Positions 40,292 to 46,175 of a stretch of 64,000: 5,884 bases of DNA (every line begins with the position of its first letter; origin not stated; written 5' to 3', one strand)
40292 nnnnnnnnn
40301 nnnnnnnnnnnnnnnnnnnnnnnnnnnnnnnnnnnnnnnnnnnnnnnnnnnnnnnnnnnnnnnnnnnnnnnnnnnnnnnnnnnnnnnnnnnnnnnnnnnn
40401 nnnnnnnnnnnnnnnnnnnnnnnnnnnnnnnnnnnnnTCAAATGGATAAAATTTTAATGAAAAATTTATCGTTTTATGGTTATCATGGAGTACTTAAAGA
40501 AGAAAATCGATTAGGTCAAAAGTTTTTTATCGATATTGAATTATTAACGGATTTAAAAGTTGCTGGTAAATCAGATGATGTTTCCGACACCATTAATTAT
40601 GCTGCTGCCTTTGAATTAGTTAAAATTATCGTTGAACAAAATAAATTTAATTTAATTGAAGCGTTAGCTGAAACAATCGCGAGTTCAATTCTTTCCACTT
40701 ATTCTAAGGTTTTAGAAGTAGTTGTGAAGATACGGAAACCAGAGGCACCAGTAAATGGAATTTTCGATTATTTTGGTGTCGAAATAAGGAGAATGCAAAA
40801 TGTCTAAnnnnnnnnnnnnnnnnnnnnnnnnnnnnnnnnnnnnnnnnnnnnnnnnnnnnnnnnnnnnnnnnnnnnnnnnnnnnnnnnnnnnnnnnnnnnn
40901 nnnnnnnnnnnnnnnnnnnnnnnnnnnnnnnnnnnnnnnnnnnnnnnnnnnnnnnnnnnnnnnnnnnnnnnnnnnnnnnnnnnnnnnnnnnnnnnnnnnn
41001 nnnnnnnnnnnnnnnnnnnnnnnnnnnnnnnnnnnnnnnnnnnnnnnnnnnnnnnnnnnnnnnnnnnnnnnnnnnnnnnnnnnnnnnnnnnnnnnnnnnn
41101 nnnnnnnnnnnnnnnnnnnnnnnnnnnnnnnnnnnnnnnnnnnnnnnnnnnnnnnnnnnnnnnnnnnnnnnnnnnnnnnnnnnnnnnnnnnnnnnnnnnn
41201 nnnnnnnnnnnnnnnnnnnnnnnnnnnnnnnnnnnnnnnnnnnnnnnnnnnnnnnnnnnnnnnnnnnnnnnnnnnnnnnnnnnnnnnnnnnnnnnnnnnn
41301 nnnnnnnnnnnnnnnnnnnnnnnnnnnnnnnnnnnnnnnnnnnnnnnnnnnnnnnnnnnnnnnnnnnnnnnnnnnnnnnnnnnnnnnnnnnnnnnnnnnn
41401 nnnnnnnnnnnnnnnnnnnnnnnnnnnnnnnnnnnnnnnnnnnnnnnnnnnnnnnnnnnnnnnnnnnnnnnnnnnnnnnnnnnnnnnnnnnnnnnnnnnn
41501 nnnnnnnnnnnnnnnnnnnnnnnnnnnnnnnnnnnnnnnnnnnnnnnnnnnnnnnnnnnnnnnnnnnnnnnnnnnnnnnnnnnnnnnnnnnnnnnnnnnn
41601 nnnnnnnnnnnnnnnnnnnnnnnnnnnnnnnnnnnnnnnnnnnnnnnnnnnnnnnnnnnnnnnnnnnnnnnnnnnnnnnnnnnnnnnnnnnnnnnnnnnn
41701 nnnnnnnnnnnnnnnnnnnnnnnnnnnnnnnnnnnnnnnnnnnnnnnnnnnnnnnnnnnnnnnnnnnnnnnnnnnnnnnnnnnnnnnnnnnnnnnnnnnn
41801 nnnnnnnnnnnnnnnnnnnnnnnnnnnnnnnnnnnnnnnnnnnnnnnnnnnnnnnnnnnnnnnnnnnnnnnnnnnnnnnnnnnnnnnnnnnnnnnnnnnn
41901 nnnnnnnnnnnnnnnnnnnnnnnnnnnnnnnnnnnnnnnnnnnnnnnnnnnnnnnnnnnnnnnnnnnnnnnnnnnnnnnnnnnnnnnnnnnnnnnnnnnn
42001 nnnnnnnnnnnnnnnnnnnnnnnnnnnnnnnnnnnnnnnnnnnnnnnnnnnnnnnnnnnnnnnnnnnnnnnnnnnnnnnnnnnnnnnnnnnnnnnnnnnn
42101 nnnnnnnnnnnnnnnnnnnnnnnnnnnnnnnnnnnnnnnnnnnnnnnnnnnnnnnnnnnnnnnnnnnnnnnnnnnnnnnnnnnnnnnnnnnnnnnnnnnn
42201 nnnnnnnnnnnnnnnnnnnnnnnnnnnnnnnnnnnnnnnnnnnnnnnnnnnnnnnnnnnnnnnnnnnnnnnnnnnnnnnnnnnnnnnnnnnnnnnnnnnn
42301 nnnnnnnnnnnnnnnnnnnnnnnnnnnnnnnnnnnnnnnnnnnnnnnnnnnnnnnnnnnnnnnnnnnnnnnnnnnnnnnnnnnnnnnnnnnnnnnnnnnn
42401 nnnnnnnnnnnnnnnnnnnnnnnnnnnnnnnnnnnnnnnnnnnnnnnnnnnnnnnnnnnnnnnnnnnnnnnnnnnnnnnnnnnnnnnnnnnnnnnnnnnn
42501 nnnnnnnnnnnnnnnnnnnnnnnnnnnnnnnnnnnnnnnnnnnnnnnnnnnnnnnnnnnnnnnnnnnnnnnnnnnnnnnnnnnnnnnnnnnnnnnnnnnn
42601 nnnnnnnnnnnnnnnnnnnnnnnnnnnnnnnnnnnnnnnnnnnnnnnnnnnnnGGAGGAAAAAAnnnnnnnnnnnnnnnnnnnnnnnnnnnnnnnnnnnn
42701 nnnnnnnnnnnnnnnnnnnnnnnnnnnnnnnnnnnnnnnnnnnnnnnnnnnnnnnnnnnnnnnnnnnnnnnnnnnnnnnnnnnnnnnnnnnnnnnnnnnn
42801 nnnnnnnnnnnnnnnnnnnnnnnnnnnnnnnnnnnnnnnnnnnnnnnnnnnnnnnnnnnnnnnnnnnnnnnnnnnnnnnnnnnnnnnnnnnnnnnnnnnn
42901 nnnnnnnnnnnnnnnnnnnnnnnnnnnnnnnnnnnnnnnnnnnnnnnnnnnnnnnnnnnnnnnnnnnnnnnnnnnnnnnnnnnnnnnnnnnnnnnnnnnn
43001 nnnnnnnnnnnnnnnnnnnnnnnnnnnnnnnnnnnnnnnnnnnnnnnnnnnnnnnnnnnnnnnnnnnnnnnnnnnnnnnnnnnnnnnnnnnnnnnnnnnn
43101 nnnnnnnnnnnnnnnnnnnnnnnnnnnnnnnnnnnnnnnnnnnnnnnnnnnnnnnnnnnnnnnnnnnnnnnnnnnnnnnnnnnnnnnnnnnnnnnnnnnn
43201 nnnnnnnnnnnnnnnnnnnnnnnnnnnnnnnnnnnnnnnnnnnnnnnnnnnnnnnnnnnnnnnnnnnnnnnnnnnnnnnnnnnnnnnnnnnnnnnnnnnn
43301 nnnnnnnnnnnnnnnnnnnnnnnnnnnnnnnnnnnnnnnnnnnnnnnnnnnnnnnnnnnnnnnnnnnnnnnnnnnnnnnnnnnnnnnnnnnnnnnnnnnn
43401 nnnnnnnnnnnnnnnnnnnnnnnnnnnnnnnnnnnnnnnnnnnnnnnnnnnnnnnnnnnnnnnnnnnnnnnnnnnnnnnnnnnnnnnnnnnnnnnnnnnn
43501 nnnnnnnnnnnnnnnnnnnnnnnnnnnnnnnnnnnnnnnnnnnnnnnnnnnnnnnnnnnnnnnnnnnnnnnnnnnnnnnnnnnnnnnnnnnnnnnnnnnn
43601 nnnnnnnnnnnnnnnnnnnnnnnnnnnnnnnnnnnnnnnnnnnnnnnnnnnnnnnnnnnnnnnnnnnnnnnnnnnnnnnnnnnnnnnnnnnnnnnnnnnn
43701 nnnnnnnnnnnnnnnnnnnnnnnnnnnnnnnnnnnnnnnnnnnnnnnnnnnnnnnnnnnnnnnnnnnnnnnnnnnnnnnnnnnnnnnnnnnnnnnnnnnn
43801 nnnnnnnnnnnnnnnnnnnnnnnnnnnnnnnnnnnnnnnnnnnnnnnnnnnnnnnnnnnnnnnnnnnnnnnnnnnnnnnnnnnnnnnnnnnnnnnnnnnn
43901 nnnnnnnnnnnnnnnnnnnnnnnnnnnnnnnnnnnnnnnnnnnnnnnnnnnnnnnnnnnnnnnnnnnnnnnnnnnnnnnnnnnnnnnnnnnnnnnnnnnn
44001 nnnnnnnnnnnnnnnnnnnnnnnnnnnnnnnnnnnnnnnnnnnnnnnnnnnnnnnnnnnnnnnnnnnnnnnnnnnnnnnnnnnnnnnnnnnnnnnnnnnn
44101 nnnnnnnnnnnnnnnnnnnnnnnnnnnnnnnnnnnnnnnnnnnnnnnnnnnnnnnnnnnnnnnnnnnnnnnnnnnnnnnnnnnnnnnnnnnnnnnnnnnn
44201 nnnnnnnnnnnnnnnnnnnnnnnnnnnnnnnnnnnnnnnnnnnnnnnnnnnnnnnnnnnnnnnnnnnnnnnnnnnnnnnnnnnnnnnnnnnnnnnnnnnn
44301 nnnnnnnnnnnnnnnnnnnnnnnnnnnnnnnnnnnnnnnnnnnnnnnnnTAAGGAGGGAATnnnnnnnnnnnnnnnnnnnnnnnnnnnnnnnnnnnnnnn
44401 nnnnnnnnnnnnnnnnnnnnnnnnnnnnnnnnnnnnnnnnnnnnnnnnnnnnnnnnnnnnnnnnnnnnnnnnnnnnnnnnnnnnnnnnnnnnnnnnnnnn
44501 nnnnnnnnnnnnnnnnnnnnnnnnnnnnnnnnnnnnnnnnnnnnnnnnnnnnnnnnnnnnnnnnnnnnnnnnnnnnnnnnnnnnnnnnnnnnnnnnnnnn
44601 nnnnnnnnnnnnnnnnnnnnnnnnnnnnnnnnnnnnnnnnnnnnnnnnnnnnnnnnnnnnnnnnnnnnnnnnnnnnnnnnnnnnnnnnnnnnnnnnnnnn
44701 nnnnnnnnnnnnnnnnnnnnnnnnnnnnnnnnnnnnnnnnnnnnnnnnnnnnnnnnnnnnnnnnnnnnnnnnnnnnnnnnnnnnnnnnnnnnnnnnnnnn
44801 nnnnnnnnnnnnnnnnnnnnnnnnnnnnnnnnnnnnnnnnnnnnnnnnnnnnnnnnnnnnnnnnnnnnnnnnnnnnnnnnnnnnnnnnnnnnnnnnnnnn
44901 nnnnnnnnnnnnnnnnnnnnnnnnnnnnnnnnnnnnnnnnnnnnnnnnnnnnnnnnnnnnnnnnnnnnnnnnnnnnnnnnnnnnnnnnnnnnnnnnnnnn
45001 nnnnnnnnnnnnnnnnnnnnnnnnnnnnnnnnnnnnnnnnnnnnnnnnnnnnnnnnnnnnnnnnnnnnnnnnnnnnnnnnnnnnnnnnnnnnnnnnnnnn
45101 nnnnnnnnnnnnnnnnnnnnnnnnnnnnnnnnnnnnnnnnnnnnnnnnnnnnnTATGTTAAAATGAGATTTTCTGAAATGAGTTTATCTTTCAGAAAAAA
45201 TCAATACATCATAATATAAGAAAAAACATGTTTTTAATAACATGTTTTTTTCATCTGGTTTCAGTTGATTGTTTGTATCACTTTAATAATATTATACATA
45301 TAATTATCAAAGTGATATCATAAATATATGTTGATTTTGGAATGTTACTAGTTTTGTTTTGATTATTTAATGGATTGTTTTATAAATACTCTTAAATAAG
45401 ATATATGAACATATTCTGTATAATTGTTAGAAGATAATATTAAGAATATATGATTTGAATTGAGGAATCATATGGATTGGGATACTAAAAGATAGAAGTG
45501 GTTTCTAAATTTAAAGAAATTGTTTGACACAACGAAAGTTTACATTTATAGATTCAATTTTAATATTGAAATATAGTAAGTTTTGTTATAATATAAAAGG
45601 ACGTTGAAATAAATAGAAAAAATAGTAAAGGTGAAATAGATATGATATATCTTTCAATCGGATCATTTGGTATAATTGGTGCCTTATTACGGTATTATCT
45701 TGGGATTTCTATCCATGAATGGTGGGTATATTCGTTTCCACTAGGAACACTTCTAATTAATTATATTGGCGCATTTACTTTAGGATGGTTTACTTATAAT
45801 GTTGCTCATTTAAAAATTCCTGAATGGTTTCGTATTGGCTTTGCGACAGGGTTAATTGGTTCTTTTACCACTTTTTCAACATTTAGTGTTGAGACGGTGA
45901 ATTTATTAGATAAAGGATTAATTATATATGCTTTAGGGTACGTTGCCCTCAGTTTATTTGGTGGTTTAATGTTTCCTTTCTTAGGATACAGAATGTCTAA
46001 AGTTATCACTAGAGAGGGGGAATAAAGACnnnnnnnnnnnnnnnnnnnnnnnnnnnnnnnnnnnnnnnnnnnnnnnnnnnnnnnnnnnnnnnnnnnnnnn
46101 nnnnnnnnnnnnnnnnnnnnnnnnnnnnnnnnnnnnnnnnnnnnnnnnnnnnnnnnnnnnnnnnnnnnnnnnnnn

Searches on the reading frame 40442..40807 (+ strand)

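Call 27: search_protein_families(library=pfam, proteins=[window:40442-40807:+], max_evalue=1e-8)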
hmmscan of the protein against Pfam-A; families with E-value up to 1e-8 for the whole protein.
window:40442-40807:+ (121 aa): 1 family
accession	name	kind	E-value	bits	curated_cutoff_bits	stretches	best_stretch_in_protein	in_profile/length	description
PF02152.23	FolB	-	3.3e-38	131.1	31.8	1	4-116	1-113/113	Dihydroneopterin aldolase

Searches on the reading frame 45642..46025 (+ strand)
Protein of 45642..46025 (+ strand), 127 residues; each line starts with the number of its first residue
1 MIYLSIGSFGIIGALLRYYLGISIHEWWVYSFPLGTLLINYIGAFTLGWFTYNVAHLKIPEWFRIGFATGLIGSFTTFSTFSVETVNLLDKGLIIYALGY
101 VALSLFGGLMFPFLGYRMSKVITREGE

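Call 8: search_protein_families(library=ncbifam, proteins=[window:45642-46025:+], max_evalue=0.01)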
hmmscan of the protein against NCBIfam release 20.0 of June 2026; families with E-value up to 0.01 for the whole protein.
window:45642-46025:+ (127 aa): 31 families (the best 25 are shown)
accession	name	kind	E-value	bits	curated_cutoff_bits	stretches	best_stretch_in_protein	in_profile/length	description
TIGR00494.1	crcB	equivalog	8e-27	93.9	80.45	1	10-116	7-114/117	fluoride efflux transporter CrcB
NF010792.0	PRK14196.1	equivalog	4e-22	78.7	125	1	4-123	6-125/127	fluoride efflux transporter CrcB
NF010830.0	PRK14234.1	equivalog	3.6e-20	72.6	111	1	4-120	6-123/124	fluoride efflux transporter CrcB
NF010827.0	PRK14231.1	equivalog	4.4e-20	72.5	143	1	1-127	1-125/129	fluoride efflux transporter CrcB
NF010791.0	PRK14195.1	equivalog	5.3e-20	72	129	1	5-107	6-109/125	fluoride efflux transporter CrcB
NF010802.0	PRK14206.1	equivalog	2.5e-17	63.1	140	1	2-122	2-125/131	fluoride efflux transporter CrcB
NF010828.0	PRK14232.1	equivalog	8.7e-17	61.3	118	1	1-122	1-118/120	fluoride efflux transporter CrcB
NF010797.0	PRK14201.1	equivalog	9e-17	61.8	119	1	2-120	2-118/121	fluoride efflux transporter CrcB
NF010809.0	PRK14213.1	equivalog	1.4e-16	60.9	126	1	10-118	10-116/118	camphor resistance protein CrcB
NF010801.0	PRK14205.1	equivalog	1.4e-15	57.9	119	1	8-120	9-117/118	fluoride efflux transporter CrcB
NF010805.0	PRK14209.1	equivalog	3.6e-15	56.3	125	1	6-109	8-109/124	fluoride efflux transporter CrcB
NF010824.0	PRK14228.1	equivalog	1.8e-14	53.9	99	1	2-121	6-121/122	fluoride efflux transporter CrcB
NF010820.0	PRK14224.1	equivalog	1.7e-13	50.6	105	1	5-123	13-122/126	fluoride efflux transporter CrcB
NF010812.0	PRK14216.1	equivalog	2.1e-13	50.5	128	1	10-111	16-117/132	fluoride efflux transporter CrcB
NF010794.0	PRK14198.1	equivalog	2.8e-13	50.4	125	1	6-106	7-112/125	fluoride efflux transporter CrcB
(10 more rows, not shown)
